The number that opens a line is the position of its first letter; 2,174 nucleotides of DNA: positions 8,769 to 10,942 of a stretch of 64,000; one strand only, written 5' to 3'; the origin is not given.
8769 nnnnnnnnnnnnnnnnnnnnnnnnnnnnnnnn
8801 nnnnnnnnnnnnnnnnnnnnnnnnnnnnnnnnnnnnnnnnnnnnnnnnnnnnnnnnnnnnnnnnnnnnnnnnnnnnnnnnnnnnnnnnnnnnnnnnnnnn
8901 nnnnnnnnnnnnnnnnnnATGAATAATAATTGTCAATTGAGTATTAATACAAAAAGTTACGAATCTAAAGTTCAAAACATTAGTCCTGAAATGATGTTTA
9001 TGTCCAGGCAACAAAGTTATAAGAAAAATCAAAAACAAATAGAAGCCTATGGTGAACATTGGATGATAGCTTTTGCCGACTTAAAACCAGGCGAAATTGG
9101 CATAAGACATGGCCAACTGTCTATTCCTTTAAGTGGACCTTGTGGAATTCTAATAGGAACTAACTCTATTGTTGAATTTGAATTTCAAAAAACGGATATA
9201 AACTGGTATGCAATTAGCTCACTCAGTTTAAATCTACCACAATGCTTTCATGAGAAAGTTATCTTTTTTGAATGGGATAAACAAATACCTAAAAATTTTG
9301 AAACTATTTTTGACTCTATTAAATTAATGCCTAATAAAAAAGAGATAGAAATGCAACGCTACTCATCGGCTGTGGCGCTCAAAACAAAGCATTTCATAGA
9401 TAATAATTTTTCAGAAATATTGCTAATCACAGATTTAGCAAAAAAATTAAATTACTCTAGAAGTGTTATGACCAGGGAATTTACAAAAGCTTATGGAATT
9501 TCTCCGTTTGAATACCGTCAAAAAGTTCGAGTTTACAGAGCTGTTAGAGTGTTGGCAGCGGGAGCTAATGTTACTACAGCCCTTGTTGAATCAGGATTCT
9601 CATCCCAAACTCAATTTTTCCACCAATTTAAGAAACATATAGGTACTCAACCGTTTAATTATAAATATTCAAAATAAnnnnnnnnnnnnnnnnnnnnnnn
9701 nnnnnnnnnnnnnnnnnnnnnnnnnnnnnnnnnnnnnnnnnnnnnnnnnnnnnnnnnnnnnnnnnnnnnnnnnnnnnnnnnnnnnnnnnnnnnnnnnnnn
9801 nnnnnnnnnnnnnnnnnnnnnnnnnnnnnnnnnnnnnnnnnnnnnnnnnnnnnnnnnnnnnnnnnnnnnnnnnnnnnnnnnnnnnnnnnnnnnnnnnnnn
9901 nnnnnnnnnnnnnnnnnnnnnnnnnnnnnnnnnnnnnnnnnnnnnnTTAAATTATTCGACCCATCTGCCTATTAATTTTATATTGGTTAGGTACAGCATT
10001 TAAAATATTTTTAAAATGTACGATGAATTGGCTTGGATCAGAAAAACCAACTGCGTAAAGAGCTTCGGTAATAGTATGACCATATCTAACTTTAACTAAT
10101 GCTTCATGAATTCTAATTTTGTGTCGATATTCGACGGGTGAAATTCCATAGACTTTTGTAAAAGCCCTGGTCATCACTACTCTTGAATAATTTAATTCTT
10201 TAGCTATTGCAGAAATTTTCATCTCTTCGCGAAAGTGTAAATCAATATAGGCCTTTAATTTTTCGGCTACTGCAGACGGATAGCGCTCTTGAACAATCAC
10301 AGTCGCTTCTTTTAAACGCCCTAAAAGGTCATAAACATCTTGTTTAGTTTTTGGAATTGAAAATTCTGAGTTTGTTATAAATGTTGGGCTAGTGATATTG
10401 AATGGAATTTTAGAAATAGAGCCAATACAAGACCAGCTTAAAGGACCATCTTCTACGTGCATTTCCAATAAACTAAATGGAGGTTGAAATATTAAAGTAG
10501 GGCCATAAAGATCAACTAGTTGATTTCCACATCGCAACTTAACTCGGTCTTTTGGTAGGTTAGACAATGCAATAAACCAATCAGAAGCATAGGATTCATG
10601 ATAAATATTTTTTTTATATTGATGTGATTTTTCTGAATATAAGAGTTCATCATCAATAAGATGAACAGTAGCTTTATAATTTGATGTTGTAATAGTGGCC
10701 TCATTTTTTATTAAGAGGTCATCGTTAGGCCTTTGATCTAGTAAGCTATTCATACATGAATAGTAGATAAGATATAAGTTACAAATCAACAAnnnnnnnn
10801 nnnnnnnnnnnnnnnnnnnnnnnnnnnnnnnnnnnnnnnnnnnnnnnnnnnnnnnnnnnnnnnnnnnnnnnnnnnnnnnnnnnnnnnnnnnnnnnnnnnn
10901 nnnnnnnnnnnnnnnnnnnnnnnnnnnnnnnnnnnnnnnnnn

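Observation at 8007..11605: Stand-alone E2-acyltransferase catalytic-domain paralogs with the catalytic His replaced by Arg (DHR -> DRR)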

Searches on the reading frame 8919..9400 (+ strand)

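Call 84: search_protein_families(library=pfam, proteins=[window:8919-9400:+], max_evalue=0.05)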
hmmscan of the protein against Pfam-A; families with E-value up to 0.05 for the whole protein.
window:8919-9400:+ (160 aa): 1 family
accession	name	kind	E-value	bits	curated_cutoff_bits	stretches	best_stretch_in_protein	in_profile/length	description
PF13677.11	MotB_plug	-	0.034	14.2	24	0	35-55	2-25/58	Membrane MotB of proton-channel complex MotA/MotB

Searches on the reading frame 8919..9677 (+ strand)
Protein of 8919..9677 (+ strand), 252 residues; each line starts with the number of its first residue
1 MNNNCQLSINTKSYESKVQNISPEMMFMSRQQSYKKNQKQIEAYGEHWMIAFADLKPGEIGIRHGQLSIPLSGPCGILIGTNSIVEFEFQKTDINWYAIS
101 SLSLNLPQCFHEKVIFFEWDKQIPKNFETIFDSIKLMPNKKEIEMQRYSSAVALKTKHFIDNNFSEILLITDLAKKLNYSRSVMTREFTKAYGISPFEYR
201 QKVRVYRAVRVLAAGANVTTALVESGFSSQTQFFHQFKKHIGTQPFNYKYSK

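Call 3: search_protein_families(library=pfam, proteins=[window:8919-9677:+], max_evalue=0.01)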
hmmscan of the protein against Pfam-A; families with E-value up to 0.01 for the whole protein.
window:8919-9677:+ (252 aa): 2 families
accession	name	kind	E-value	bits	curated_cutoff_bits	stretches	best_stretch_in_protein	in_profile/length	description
PF12833.13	HTH_18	-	1e-16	61.4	33.6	1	173-248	1-77/80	Helix-turn-helix domain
PF00165.29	HTH_AraC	-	3.2e-09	37.1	26.6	1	161-201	2-42/42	Bacterial regulatory helix-turn-helix proteins, AraC family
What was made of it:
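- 8919..9677 (+): AraC-family regulator 1, divergent partner of p1. HTH_18 / HTH_AraC (call 3).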

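Call 4: search_protein_families(library=ncbifam, proteins=[window:8919-9677:+], max_evalue=0.01)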
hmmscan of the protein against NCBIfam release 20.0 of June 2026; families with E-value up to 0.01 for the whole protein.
window:8919-9677:+ (252 aa): 20 families
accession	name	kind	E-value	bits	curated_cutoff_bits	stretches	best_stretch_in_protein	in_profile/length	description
TIGR04094.1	adjacent_YSIRK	equivalog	1.1e-12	47.7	200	1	142-249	277-383/383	YSIRK-targeted surface antigen transcriptional regulator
NF047455.1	TF_Staph_AryK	equivalog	1.2e-11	43.6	850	1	130-249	135-256/759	transcriptional regulator AryK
NF033869.1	viru_reg_Rsp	equivalog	1.5e-09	36.9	400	1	121-249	117-246/701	AraC family transcriptional regulator Rsp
NF006902.0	PRK09393.1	equivalog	1.4e-08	34.3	425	1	158-249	227-319/327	transcriptional regulator FtrA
NF007860.0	PRK10572.1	equivalog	1.5e-08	33.9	208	1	145-250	177-283/292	arabinose operon transcriptional regulator AraC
NF012144.2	ramA_TF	equivalog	4.1e-07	30.4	180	1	156-249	10-104/108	RamA family antibiotic efflux transcriptional regulator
NF052371.1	TransRegGbdRPseu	equivalog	6.8e-07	28.6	480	1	158-247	232-322/365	choline metabolism transcriptional regulator GbdR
NF011964.0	PRK15435.1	equivalog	7e-07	28.6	345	1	167-248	99-180/354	bifunctional DNA-binding transcriptional regulator/O6-methylguanine-DNA methyltransferase Ada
NF049932.1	TranspRegBtr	equivalog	8.6e-07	27.8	900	1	146-248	160-262/531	bacillibactin transport transcriptional regulator Btr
NF041686.2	ant_diox_reg_AndR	equivalog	1.5e-06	28.1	350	1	145-245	211-314/321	anthranilate 1,2-dioxygenase regulatory protein AndR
NF010028.0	PRK13503.1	equivalog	2.8e-06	26.9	288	1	150-246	169-267/278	HTH-type transcriptional activator RhaS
NF007693.0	PRK10371.1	equivalog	2.1e-05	23.9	253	1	146-249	193-297/309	transcriptional regulator MelR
NF007522.0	PRK10130.1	equivalog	2.1e-05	23.8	319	1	122-240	212-333/350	HTH-type transcriptional regulator EutR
NF047788.1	TransRegPocR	equivalog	3.9e-05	23.1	500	1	130-249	169-288/296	transcriptional regulator PocR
NF007584.0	PRK10219.1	equivalog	0.00015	22.1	174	1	157-250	11-105/107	superoxide response transcriptional regulator SoxS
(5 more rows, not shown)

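Call 80: search_protein_families(library=padloc, proteins=[window:8919-9677:+], max_evalue=0.001)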
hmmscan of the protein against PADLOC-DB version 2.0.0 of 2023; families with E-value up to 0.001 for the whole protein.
window:8919-9677:+ (252 aa): 0 families

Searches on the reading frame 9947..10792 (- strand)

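Call 3: search_protein_families(library=pfam, proteins=[window:9947-10792:-], max_evalue=0.01)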
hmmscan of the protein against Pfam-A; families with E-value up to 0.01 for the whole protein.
window:9947-10792:- (281 aa): 2 families
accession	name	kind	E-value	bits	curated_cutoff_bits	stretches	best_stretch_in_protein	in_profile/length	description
PF12833.13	HTH_18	-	4.7e-17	62.5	33.6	1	196-272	1-78/80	Helix-turn-helix domain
PF00165.29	HTH_AraC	-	7.6e-11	42.3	26.6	1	189-224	7-42/42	Bacterial regulatory helix-turn-helix proteins, AraC family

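Call 4: search_protein_families(library=ncbifam, proteins=[window:9947-10792:-], max_evalue=0.01)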
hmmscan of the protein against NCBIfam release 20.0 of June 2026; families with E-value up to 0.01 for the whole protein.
window:9947-10792:- (281 aa): 17 families
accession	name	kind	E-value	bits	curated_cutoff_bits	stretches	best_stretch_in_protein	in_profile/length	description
NF047455.1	TF_Staph_AryK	equivalog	2.1e-12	46.2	850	1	171-277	154-261/759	transcriptional regulator AryK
TIGR04094.1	adjacent_YSIRK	equivalog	8.8e-12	44.7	200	1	173-272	284-383/383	YSIRK-targeted surface antigen transcriptional regulator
NF010028.0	PRK13503.1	equivalog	2.9e-10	40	288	1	155-275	152-273/278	HTH-type transcriptional activator RhaS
NF047788.1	TransRegPocR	equivalog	2.5e-07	30.3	500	1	177-274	192-290/296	transcriptional regulator PocR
NF007860.0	PRK10572.1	equivalog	6.1e-07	28.6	208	1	168-275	178-285/292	arabinose operon transcriptional regulator AraC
NF006902.0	PRK09393.1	equivalog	2.1e-06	27.1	425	1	174-274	220-321/327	transcriptional regulator FtrA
NF007633.0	PRK10296.1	equivalog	2.3e-06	27.3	264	1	201-273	200-273/280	transcriptional regulator ChbR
NF007243.0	PRK09685.1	equivalog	2.9e-06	26.9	199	1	177-272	201-299/303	transcriptional regulator FeaR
NF011964.0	PRK15435.1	equivalog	1.6e-05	24.1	345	1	189-272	98-181/354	bifunctional DNA-binding transcriptional regulator/O6-methylguanine-DNA methyltransferase Ada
NF033869.1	viru_reg_Rsp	equivalog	3.9e-05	22.3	400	1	177-273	150-247/701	AraC family transcriptional regulator Rsp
NF049932.1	TranspRegBtr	equivalog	6.5e-05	21.6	900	1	143-275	134-266/531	bacillibactin transport transcriptional regulator Btr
NF049968.1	QhpR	equivalog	7.7e-05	22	250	1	187-223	247-284/284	AraC-like transcriptional regulator QhpR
NF041686.2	ant_diox_reg_AndR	equivalog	0.00028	20.6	350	1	170-270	214-316/321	anthranilate 1,2-dioxygenase regulatory protein AndR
TIGR02297.1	HpaA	equivalog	0.00034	20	274.65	1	175-273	187-286/287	4-hydroxyphenylacetate catabolism regulatory protein HpaA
NF007522.0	PRK10130.1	equivalog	0.00089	18.4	319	1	168-269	235-339/350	HTH-type transcriptional regulator EutR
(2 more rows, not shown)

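Call 80: search_protein_families(library=padloc, proteins=[window:9947-10792:-], max_evalue=0.001)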
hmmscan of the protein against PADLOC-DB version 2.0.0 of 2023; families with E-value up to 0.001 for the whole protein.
window:9947-10792:- (281 aa): 0 families
